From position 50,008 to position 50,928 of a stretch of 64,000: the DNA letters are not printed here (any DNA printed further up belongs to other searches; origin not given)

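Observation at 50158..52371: PNPOx-ferredoxin, macrodomain and SirTM-like sirtuin operon: a bacterial/fungal-type ADP-ribosylation stress module in an archaeon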

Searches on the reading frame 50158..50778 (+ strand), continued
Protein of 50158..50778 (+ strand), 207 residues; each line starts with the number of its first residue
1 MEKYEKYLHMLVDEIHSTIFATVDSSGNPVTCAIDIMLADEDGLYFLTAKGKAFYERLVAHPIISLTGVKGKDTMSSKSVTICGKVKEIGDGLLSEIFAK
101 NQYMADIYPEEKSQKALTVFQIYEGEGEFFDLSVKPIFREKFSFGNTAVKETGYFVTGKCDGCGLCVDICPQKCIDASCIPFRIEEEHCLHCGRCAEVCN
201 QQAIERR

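Call 60: fold_search(model_id=the predicted structure, library=pdb)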
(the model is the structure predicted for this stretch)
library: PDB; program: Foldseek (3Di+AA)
matches with E <= 10: 567; with E <= 0.001: 123
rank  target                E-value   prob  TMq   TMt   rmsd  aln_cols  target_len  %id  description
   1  2hhz                  4.5e-11  1.00  0.53  0.76   3.5       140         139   28  Crystal structure of a pyridoxamine 5'-phosphate oxidase-related protein (ssuidraft_2804) from streptococcus suis 89/159 (released 2006-08-15)
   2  1dnl                  3.1e-09  1.00  0.49  0.51   6.7       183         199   16  X-RAY STRUCTURE OF ESCHERICHIA COLI PYRIDOXINE 5'-PHOSPHATE OXIDASE COMPLEXED WITH FMN AT 1.8 ANGSTROM RESOLUTION (released 2000-01-05)
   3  1jnw                  1.5e-08  1.00  0.49  0.48   6.8       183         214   16  Active Site Structure of E. coli pyridoxine 5'-phosphate Oxidase (released 2001-08-01)
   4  6ylz                  2.6e-08  1.00  0.49  0.48   6.1       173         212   16  X-ray structure of the K72I,Y129F,R133L, H199A quadruple mutant of PNP-oxidase from E. coli (released 2021-04-14)
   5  2ig6_B                2.9e-08  1.00  0.55  0.79   2.4       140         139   16  Crystal structure of a nimc/nima family protein (ca_c2569) from clostridium acetobutylicum at 1.80 A resolution (released 2006-10-10)
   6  6ymh_BBB              3.5e-08  1.00  0.53  0.54   4.9       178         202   17  X-ray structure of the K72I, Y129F, R133L, H199A quadruple mutant of PNP-oxidase from E. coli in complex with PLP (released 2021-04-28)
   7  2fhq_A                4.4e-08  1.00  0.52  0.75   3.8       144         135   12  Crystal Structure of General Stress Protein from Bacteroides thetaiotaomicron (released 2006-02-07)
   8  8qyw                  4.4e-08  1.00  0.48  0.48   7.5       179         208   15  Human Pyridoxine-5'-phosphate oxidase mutant R225H (released 2024-02-07)
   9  6h00                  4.4e-08  1.00  0.47  0.48   7.8       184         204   16  Crystal structure of human pyridoxine 5-phophate oxidase, R116Q variant (released 2018-08-08)
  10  1nrg                  5.0e-08  1.00  0.48  0.47   7.6       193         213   15  Structure and Properties of Recombinant Human Pyridoxine-5'-Phosphate Oxidase (released 2003-02-11)
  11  3hy8                  5.6e-08  1.00  0.47  0.46   8.2       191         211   14  Crystal Structure of Human Pyridoxine 5'-Phosphate Oxidase R229W Mutant (released 2009-07-28)
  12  2ig6_A                6.8e-08  1.00  0.56  0.79   2.5       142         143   15  Crystal structure of a nimc/nima family protein (ca_c2569) from clostridium acetobutylicum at 1.80 A resolution (released 2006-10-10)
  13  6vna_A                7.2e-08  1.00  0.53  0.70   3.5       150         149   14  Pden_1323 (released 2021-02-03)
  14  8qyt                  8.1e-08  1.00  0.49  0.49   6.8       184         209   16  Human Pyridoxine-5'-phosphate oxidase in complex with PLP (released 2024-02-07)
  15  3tgv_A                1.3e-07  1.00  0.44  0.61   4.0       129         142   16  Crystal structure of HutZ,the heme storsge protein from Vibrio cholerae (released 2012-08-22)
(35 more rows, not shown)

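Call 61: search_protein_families(library=padloc, proteins=[window:50158-50778:+], max_evalue=0.01)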
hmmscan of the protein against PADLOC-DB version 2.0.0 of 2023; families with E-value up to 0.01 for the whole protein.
window:50158-50778:+ (207 aa): 0 families

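Call 71: search_protein_representatives(protein=window:50158-50778:+)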
Query: 207 residues. Proteins with E-value up to 0.001 (for the whole library): 1383; up to 1e-10: 542; up to 1e-30: 69. The best 150 are listed.
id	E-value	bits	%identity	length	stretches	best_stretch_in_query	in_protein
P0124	7.3e-112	388.5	79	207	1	1-207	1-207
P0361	5.4e-66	238.6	53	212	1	6-204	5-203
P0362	9.4e-60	218.3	50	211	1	7-206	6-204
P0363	2.0e-52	194.3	68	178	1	4-139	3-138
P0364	1.0e-51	192.0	46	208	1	3-206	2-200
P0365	1.4e-50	188.3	56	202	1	7-159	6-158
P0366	3.9e-50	186.8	59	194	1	31-177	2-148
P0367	5.2e-49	183.2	56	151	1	61-207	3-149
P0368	1.2e-48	182.0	44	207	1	1-207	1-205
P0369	1.1e-47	178.9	47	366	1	4-206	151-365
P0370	2.3e-47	177.8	45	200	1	7-206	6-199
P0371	3.5e-47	177.2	55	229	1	5-162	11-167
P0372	3.7e-47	177.1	41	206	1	3-206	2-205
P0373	2.8e-46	174.3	46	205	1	7-206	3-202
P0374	1.1e-45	172.3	46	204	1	5-204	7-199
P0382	9.8e-42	159.4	55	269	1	8-135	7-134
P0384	9.6e-40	152.9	37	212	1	6-207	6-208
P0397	1.5e-36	142.5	45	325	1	7-191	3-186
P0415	1.4e-32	129.5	55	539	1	9-123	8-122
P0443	8.2e-29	117.2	32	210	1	6-205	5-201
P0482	5.1e-25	104.8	45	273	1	95-206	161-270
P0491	3.2e-24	102.2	43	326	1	6-156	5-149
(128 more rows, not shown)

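Call 72: search_protein_families(library=pfam, proteins=[P0415, P0369, P0397, P0491, P0382, P0482], max_evalue=0.0001)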
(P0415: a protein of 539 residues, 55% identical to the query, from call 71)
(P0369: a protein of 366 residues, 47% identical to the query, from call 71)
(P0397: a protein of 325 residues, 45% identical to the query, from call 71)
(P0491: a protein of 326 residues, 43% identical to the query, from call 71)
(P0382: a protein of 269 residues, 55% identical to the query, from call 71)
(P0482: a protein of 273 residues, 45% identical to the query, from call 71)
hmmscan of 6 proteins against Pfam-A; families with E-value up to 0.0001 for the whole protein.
P0415 (539 aa): 1 family
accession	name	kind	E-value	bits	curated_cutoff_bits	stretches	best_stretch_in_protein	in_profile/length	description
PF01098.24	FTSW_RODA_SPOVE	-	1.5e-52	179.2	26.4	1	189-497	37-350/356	Cell cycle protein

P0369 (366 aa): 11 families
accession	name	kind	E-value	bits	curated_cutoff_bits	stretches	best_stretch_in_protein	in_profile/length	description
PF00037.32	Fer4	-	2e-11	43.6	21.1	1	313-334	2-23/24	4Fe-4S binding domain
PF01243.27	PNPOx_N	-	3.2e-11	44.1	28.1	1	161-261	11-93/120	Pyridoxamine 5'-phosphate oxidase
PF13237.11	Fer4_10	-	1.5e-09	38.1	25.5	1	315-359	5-53/53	4Fe-4S dicluster domain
PF13187.11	Fer4_9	-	2.2e-08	34.4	27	1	318-363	1-52/52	4Fe-4S dicluster domain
PF12837.12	Fer4_6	-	7.7e-08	32.4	25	0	316-332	6-22/24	4Fe-4S binding domain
PF12838.12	Fer4_7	-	9.4e-08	32.9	27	1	318-362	1-52/52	4Fe-4S dicluster domain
PF13183.11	Fer4_8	-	1.8e-07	32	27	0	312-332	47-67/68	4Fe-4S dicluster domain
PF14697.11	Fer4_21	-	2.2e-07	31.3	35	0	314-332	36-55/59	4Fe-4S dicluster domain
PF12797.12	Fer4_2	-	4.3e-07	29.9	24.5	1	312-330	3-21/22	4Fe-4S binding domain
PF13484.11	Fer4_16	-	7.4e-07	30.3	30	0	318-334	1-17/66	4Fe-4S double cluster binding domain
PF12798.12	Fer4_3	-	2.1e-05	25.5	27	0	319-332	1-14/15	4Fe-4S binding domain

P0397 (325 aa): 4 families
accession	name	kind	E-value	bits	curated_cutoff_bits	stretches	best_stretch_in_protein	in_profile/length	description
PF00293.34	NUDIX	-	8.4e-15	55.4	21.1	1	189-296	8-126/134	NUDIX domain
PF01243.27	PNPOx_N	-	1.9e-09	38.4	28.1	1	5-97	6-96/120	Pyridoxamine 5'-phosphate oxidase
PF00037.32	Fer4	-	1.6e-06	28.1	21.1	1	149-170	2-23/24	4Fe-4S binding domain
PF12837.12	Fer4_6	-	9.5e-06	25.8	25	1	150-170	4-24/24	4Fe-4S binding domain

P0491 (326 aa): 1 family
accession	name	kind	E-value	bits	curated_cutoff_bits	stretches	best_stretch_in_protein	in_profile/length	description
PF01243.27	PNPOx_N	-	6.9e-09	36.6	28.1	1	11-92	9-79/120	Pyridoxamine 5'-phosphate oxidase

P0382 (269 aa): 1 family
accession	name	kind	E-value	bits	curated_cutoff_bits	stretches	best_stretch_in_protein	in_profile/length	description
PF01661.27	Macro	-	7.9e-27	94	22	1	138-231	26-118/118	Macro domain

P0482 (273 aa): 8 families
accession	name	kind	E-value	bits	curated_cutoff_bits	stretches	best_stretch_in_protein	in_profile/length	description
PF00037.32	Fer4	-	1.2e-10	41.2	21.1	2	220-241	3-24/24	4Fe-4S binding domain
PF12797.12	Fer4_2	-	5.5e-08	32.7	24.5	1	219-236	4-21/22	4Fe-4S binding domain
PF12838.12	Fer4_7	-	1.7e-07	32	27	1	224-267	1-52/52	4Fe-4S dicluster domain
PF13187.11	Fer4_9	-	2.4e-06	27.9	27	1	225-267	2-51/52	4Fe-4S dicluster domain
PF13237.11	Fer4_10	-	2.5e-06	27.8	25.5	1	220-264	4-53/53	4Fe-4S dicluster domain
PF14697.11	Fer4_21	-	2.8e-05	24.6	35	0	220-241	36-58/59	4Fe-4S dicluster domain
PF12837.12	Fer4_6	-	5.3e-05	23.4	25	0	221-239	5-23/24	4Fe-4S binding domain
PF13183.11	Fer4_8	-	9.6e-05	23.3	27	0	222-238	51-67/68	4Fe-4S dicluster domain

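Call 73: find_encoding_contigs(protein=P0397, flank=4000, max_places=2)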
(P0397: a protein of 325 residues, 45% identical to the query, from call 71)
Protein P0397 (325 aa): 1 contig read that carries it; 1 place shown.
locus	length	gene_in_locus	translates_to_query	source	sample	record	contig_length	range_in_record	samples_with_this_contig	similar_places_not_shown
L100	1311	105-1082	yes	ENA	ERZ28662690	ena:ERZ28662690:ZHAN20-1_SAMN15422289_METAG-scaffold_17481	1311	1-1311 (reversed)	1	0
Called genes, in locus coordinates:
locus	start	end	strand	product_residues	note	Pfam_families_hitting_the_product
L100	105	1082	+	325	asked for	PF01243:PNPOx_N, PF00037:Fer4 (weak), PF12837:Fer4_6 (weak), PF00293:NUDIX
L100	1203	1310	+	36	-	?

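Call 74: find_encoding_contigs(protein=P0372, flank=4000, max_places=2)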
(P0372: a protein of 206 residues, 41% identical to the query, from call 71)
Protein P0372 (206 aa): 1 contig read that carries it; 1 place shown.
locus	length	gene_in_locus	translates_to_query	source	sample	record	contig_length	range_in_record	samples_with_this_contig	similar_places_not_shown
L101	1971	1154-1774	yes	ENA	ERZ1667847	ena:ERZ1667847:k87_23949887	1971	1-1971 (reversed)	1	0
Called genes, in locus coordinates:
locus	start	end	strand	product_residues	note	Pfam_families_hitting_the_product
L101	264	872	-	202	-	PF13189:Cytidylate_kin2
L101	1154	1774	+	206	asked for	PF01243:PNPOx_N, PF12838:Fer4_7 (faint), PF14697:Fer4_21 (faint), PF25160:LdpA_Fe-S-bd (faint), PF00037:Fer4 (weak), PF12797:Fer4_2 (faint), PF13237:Fer4_10 (weak), PF13187:Fer4_9 (weak), +2 more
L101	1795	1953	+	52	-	-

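Call 75: find_encoding_contigs(protein=P0384, flank=4000, max_places=2)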
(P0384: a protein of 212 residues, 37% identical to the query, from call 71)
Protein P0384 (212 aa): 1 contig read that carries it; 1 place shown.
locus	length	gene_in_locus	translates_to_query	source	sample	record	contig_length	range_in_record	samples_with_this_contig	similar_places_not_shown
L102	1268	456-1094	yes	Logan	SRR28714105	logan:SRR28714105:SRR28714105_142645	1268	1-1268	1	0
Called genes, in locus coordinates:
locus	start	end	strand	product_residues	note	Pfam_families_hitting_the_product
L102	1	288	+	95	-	?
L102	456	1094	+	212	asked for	PF00037:Fer4 (faint), PF12838:Fer4_7 (faint), PF12837:Fer4_6 (faint), PF13187:Fer4_9 (faint), PF14697:Fer4_21 (faint), PF13237:Fer4_10 (weak)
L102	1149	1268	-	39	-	?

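Call 76: find_encoding_contigs(protein=P0443, flank=4000, max_places=2)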
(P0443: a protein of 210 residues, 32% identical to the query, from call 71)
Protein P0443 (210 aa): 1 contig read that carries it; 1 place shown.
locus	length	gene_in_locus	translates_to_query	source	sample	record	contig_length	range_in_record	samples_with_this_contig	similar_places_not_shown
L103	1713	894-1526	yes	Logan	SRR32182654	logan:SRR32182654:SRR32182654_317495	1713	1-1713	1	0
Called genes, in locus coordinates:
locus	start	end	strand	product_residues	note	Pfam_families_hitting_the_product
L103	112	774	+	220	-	PF00406:ADK, PF13207:AAA_17, PF13238:AAA_18 (weak), PF13671:AAA_33 (weak), PF05191:ADK_lid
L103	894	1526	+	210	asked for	PF13183:Fer4_8 (faint), PF13534:Fer4_17 (faint), PF00037:Fer4 (faint), PF13237:Fer4_10 (weak), PF12838:Fer4_7 (weak), PF13187:Fer4_9 (weak), PF13484:Fer4_16 (faint)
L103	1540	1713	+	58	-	?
